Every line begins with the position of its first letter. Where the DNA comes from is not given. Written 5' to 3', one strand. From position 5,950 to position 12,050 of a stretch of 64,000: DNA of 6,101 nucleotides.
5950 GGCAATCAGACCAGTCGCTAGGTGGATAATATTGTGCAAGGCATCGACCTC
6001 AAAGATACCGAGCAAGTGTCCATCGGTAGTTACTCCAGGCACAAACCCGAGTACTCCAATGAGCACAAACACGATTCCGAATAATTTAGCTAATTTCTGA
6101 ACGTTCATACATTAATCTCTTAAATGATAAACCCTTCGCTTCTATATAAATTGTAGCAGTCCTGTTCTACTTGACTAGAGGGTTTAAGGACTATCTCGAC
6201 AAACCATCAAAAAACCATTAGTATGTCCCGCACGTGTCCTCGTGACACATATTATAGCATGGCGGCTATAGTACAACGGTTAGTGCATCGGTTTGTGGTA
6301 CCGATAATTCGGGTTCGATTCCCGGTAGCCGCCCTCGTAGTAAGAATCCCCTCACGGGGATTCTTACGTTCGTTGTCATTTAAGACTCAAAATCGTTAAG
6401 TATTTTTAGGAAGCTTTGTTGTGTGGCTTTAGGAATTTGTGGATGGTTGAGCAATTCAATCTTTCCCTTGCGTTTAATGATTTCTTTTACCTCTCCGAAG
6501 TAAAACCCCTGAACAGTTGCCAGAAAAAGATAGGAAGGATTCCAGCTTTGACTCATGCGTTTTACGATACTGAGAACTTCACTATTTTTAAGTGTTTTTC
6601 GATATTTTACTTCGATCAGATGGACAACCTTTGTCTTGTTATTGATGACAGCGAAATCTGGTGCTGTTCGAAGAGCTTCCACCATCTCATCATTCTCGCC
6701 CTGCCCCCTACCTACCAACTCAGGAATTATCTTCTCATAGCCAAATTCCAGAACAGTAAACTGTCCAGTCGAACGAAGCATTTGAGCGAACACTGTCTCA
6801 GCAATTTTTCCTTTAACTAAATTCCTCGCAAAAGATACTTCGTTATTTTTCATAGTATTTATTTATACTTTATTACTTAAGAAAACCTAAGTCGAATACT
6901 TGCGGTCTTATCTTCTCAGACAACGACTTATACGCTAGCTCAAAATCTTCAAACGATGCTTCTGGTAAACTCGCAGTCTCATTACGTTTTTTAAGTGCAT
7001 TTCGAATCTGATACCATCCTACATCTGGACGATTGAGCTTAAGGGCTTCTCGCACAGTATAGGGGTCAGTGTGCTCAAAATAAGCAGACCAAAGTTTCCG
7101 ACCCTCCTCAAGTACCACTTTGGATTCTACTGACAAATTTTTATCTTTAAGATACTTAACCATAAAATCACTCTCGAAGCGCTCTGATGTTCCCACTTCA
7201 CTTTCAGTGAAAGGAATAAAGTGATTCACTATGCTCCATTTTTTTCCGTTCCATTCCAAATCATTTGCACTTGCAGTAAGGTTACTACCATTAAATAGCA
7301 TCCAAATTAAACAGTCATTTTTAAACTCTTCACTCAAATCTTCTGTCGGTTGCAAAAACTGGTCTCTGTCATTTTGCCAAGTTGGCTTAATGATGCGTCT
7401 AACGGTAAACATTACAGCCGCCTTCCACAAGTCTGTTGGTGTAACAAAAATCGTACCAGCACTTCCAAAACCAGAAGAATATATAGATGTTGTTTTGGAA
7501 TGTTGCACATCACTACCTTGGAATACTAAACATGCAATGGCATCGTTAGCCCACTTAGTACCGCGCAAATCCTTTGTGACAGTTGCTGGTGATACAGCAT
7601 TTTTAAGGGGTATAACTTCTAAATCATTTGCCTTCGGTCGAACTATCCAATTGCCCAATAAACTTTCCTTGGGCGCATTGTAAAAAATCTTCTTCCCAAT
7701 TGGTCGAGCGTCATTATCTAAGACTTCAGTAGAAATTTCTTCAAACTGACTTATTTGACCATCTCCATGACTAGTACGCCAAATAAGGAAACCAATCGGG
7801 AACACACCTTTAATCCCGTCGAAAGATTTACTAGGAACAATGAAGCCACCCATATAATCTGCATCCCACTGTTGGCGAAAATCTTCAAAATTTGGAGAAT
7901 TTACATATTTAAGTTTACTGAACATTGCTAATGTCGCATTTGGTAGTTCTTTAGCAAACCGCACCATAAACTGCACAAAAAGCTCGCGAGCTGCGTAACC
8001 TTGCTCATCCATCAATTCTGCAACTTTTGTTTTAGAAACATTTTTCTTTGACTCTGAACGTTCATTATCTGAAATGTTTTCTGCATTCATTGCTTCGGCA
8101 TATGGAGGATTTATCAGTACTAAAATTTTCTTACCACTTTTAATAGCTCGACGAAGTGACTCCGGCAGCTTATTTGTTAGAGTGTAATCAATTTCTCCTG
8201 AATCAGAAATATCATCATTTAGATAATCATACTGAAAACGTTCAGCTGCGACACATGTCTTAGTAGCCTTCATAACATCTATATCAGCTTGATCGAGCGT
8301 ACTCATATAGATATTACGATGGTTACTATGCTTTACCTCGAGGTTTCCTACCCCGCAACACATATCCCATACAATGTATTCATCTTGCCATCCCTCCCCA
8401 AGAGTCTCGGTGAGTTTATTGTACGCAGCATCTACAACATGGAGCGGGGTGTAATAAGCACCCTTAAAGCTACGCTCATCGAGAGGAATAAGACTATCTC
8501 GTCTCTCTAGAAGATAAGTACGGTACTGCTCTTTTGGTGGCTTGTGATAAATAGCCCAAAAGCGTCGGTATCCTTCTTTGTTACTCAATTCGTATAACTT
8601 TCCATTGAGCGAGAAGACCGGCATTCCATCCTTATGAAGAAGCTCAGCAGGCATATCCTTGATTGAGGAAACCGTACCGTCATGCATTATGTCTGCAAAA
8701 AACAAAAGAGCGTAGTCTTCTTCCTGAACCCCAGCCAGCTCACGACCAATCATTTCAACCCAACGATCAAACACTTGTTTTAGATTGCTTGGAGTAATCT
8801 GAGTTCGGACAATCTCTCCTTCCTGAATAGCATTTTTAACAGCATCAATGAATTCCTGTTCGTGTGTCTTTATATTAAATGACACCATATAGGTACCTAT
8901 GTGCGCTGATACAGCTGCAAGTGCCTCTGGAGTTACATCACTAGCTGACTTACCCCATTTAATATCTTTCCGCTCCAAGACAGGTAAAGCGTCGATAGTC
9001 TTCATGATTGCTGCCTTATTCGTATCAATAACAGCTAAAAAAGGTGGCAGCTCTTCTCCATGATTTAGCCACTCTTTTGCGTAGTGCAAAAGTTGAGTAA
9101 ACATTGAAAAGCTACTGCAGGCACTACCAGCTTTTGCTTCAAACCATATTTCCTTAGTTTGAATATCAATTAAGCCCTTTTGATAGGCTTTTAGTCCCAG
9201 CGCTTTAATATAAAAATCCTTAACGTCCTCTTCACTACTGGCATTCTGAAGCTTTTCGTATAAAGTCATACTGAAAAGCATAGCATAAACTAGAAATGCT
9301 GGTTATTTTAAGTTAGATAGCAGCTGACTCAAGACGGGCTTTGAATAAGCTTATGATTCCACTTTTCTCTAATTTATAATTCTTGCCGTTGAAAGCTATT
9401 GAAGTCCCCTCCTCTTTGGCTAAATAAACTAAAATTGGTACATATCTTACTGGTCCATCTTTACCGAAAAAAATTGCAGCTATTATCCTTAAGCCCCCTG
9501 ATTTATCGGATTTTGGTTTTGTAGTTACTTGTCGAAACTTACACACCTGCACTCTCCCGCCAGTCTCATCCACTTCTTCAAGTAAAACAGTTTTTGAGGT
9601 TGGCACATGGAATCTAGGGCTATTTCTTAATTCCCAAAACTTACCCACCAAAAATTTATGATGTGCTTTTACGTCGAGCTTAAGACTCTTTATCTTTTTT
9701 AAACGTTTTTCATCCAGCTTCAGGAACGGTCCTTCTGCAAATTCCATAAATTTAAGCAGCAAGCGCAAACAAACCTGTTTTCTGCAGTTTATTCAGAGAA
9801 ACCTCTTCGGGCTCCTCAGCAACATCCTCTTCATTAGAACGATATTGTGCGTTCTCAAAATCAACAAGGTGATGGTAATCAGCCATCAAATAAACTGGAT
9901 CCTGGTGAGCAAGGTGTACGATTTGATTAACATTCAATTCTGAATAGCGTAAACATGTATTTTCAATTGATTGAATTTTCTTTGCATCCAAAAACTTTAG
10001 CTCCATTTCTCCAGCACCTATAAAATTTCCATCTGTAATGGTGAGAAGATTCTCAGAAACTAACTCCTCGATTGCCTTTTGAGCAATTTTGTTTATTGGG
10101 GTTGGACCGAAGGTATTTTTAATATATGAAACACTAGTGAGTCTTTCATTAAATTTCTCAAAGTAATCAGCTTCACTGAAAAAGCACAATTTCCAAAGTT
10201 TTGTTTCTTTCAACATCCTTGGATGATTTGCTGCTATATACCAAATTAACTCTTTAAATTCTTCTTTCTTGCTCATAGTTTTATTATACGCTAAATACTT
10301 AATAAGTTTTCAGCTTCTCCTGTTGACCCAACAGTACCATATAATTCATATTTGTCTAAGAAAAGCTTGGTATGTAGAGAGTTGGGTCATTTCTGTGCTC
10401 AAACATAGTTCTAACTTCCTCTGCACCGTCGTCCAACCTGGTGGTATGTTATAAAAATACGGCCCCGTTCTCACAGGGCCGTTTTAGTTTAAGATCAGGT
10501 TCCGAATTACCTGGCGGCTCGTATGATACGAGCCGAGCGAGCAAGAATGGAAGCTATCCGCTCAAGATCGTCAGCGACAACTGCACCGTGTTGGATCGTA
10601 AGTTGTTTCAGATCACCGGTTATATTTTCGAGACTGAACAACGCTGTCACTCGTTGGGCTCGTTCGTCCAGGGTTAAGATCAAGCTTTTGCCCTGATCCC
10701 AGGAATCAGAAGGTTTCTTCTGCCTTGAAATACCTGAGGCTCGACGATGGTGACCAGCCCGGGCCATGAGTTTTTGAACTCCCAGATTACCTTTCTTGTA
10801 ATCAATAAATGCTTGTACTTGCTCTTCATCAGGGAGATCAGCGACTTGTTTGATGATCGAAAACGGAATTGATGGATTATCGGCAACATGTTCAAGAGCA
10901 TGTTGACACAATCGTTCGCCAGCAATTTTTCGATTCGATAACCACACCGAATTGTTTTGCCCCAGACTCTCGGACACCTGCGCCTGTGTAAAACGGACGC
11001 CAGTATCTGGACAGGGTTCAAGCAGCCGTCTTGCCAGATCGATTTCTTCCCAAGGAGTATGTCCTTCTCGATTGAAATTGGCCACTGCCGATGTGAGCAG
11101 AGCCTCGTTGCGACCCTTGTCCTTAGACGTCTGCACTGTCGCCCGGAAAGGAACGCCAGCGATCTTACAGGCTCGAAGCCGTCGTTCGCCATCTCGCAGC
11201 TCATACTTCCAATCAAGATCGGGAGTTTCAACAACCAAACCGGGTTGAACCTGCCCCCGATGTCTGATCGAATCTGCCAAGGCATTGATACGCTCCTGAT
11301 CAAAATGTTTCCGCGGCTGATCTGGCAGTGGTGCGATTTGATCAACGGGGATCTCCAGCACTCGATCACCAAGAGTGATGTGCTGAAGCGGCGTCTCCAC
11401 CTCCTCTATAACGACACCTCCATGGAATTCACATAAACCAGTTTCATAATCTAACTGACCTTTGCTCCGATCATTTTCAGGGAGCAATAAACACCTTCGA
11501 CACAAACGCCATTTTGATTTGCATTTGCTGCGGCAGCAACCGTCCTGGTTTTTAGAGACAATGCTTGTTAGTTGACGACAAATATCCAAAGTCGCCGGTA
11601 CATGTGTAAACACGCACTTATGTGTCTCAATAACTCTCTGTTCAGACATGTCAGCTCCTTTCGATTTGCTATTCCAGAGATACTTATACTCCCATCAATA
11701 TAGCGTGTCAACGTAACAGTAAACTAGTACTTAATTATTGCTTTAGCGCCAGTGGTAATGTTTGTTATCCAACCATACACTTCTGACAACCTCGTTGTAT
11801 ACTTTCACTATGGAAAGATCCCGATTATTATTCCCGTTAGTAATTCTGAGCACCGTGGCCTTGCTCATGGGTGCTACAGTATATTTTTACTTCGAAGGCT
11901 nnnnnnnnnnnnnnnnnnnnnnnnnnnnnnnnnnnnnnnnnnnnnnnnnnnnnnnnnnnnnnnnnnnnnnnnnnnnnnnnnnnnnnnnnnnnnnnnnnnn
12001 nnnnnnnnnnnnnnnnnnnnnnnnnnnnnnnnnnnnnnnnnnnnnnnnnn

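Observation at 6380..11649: Compositionally mosaic defense-type island next to tRNA-His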

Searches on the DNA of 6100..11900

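Call 64: search_rna_families(source=window, start=6100, end=11900, threshold=evalue, max_evalue=1)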
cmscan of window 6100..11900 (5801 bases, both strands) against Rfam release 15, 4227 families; matches with E-value up to 1: 3.
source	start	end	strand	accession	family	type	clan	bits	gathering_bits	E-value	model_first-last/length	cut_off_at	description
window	6262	6333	+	RF00005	tRNA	Gene; tRNA;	CL00001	60.3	29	1.3e-11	1-71/71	no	tRNA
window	6262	6334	-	RF04354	Plastid-ycf2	Cis-reg;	-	24.7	65.7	0.09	1-75/75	no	Plastid-ycf2 5UTR RNA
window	8165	8249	+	RF01005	MIR530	Gene; miRNA;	-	22.2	85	0.9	34-141/172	no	MIR530 microRNA precursor family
